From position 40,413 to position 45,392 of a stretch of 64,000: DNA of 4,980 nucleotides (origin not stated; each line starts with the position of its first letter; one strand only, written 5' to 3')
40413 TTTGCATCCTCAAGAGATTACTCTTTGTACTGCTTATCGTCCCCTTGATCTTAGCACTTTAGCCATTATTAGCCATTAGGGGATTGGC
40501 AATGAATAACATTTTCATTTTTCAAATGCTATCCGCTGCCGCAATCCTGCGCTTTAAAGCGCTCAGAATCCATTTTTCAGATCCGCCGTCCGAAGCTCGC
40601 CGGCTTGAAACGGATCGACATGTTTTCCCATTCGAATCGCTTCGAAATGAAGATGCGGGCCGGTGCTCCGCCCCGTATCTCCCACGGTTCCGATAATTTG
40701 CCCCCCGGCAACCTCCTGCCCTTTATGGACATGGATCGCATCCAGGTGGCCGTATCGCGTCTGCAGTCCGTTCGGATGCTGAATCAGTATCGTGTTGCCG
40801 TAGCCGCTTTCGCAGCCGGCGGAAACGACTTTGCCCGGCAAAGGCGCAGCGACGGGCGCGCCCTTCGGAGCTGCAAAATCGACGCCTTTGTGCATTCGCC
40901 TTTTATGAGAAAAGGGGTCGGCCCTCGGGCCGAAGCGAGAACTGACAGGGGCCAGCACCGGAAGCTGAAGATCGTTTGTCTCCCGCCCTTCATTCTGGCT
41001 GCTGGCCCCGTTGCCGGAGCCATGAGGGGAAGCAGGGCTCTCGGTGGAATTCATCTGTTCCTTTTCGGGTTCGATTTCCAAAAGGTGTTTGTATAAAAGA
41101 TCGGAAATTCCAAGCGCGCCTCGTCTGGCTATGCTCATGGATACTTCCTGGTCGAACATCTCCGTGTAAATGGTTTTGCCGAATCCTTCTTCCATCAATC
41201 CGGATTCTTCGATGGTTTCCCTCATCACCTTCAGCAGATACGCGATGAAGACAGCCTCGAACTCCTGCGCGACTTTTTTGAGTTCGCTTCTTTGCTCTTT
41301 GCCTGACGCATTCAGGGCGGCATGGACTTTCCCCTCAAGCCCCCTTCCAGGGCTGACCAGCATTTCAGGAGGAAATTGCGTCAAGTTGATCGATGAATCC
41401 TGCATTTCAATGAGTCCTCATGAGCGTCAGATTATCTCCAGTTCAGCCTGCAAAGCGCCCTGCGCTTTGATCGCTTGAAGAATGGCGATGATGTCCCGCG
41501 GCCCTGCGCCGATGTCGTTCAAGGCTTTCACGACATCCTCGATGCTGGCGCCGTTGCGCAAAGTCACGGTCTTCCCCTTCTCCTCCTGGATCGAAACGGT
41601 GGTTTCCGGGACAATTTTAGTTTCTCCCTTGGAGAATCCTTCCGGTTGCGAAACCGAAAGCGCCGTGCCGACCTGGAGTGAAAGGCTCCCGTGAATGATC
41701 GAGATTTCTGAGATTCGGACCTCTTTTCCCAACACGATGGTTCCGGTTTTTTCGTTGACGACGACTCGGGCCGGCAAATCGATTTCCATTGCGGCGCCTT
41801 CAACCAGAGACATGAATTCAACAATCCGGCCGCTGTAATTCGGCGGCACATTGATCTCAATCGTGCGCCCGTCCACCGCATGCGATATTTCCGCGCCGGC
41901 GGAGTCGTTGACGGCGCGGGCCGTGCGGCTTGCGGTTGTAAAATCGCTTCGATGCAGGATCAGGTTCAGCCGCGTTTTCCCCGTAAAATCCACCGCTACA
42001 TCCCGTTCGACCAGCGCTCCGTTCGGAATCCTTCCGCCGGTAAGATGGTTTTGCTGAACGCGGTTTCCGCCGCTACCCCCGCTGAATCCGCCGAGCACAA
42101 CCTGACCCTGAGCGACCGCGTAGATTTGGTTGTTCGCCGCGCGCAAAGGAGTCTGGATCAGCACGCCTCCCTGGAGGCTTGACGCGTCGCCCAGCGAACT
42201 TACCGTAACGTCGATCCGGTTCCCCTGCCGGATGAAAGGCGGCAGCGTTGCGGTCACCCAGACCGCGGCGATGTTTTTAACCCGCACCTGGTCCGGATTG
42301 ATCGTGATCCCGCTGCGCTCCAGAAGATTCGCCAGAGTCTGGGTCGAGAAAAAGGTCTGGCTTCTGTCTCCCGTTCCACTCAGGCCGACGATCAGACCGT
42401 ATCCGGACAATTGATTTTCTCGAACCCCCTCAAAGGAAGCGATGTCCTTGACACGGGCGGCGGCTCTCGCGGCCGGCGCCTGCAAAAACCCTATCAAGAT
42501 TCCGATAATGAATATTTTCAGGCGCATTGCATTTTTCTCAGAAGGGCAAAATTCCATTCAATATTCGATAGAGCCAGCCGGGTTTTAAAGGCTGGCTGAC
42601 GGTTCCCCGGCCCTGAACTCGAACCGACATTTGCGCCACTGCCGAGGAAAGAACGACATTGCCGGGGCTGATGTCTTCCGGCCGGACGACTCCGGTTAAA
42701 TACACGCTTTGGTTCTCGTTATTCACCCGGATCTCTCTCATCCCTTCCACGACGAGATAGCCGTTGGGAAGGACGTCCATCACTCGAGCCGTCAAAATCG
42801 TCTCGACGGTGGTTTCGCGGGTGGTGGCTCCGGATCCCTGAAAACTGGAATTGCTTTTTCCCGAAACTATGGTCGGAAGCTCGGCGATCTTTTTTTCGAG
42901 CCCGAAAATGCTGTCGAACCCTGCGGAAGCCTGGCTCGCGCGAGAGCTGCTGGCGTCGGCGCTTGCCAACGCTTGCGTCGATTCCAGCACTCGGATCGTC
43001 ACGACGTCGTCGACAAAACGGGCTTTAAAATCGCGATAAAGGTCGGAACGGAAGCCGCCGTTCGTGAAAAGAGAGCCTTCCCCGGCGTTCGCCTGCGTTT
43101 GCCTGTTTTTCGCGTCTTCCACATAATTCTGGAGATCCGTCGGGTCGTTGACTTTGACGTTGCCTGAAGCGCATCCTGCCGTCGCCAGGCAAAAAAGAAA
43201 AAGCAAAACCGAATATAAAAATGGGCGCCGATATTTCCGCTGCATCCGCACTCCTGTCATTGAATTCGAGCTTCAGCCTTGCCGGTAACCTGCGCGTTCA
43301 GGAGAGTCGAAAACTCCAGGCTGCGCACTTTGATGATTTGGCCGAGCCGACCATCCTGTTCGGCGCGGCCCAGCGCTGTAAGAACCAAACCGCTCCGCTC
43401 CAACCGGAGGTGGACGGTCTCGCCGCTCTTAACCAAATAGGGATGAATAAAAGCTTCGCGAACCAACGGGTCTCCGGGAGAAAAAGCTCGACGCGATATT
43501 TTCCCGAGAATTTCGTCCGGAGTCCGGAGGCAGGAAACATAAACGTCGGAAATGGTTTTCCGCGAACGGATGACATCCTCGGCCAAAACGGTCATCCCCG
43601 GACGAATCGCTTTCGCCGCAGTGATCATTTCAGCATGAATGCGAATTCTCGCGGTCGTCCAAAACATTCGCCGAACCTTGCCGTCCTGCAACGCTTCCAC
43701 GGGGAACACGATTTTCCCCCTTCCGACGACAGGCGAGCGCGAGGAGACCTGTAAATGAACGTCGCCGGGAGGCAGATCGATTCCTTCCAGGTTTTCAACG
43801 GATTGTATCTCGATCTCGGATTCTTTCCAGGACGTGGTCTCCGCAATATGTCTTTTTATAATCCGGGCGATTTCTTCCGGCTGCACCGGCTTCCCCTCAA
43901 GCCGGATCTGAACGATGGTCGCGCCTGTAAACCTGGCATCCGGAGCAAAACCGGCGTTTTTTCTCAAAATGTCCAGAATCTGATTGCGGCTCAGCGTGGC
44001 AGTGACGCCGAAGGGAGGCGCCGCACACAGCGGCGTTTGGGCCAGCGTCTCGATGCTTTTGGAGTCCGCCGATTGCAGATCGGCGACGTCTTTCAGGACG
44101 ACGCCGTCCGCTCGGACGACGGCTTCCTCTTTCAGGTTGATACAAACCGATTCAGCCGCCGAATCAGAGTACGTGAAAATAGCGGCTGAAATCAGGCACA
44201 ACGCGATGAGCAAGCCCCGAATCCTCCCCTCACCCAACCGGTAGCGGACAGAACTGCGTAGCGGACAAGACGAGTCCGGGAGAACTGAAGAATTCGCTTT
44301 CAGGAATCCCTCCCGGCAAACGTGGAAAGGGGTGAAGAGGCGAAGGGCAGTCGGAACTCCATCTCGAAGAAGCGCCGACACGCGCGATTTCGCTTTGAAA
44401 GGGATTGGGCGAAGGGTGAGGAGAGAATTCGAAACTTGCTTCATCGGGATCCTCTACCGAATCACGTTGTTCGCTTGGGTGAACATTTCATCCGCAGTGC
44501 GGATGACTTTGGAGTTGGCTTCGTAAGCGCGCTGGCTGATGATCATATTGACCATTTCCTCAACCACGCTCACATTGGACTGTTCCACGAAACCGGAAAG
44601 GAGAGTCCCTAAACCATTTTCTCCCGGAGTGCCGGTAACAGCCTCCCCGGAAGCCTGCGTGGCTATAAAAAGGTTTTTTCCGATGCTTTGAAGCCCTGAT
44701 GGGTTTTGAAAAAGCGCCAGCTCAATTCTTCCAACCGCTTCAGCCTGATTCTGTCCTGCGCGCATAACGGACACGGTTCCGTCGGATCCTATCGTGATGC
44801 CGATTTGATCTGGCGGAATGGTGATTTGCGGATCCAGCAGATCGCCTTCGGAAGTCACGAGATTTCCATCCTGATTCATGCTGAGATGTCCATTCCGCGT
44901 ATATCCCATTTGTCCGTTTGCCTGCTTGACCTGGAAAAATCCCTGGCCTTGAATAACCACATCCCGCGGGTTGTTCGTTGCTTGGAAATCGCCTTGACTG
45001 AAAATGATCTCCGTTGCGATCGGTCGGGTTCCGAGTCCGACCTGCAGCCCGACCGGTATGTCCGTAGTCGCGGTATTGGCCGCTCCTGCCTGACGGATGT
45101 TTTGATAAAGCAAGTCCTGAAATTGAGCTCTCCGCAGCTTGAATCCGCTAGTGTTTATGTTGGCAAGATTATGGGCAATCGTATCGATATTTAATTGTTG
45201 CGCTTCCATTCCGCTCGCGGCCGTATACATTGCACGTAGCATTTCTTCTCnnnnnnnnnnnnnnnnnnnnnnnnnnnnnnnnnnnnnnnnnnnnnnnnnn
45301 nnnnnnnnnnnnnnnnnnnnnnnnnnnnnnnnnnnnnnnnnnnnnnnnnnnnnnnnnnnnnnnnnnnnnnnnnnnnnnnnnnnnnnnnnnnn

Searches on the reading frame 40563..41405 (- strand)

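Call 28: search_protein_families(library=pfam, proteins=[window:40563-41405:-], max_evalue=0.001)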
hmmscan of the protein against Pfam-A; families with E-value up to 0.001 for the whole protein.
window:40563-41405:- (280 aa): 2 families
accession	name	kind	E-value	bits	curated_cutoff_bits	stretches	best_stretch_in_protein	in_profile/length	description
PF01551.29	Peptidase_M23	-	1.9e-36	124.6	28.7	1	170-265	1-96/96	Peptidase family M23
PF10135.14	Rod-binding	-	5.5e-13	49.7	25.1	1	59-106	1-50/51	Rod binding protein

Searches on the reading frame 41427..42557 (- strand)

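Call 28: search_protein_families(library=pfam, proteins=[window:41427-42557:-], max_evalue=0.001)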
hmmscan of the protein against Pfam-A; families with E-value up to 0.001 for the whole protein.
window:41427-42557:- (376 aa): 1 family
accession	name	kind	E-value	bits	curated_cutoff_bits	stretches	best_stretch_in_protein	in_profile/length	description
PF02119.21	FlgI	-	2.7e-134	447.9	25.3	1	35-375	1-343/343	Flagellar P-ring protein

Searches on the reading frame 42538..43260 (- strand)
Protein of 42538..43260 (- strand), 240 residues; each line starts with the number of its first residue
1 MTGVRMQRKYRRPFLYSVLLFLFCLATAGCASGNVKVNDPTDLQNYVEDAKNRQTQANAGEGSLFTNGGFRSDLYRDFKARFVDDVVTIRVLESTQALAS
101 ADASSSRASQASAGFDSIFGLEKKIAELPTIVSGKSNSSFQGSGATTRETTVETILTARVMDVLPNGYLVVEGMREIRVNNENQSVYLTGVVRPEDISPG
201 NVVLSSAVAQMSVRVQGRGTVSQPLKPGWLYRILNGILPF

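Call 28: search_protein_families(library=pfam, proteins=[window:42538-43260:-], max_evalue=0.001)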
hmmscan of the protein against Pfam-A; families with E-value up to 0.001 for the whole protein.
window:42538-43260:- (240 aa): 1 family
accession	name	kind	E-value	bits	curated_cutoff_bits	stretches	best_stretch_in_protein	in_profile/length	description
PF02107.21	FlgH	-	1.3e-48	165.3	27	1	60-239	3-172/172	Flagellar L-ring protein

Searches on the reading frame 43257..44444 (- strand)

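Call 28: search_protein_families(library=pfam, proteins=[window:43257-44444:-], max_evalue=0.001)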
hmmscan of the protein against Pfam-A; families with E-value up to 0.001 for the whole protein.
window:43257-44444:- (395 aa): 1 family
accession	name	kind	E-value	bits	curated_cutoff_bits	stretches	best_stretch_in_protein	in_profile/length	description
PF13144.11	ChapFlgA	-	5.9e-18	65.5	23.8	1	272-394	2-122/122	Chaperone for flagella basal body P-ring formation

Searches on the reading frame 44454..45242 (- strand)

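Call 27: search_protein_families(library=pfam, proteins=[window:44454-45242:-], max_evalue=0.001)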
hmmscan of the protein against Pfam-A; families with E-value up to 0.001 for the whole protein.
window:44454-45242:- (262 aa): 3 families
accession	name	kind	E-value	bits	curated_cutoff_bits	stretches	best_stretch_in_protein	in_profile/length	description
PF22692.1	LlgE_F_G_D1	-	6.1e-24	84.4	27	1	97-159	2-64/64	Flagellar hook protein FlgE/F/G D1 domain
PF06429.18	Flg_bbr_C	-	2.2e-21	75.5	23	1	216-259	2-45/46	Flagellar basal body rod FlgEFG protein C-terminal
PF00460.25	Flg_bb_rod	-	3.1e-11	43.4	20.7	1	5-35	1-31/31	Flagella basal body rod protein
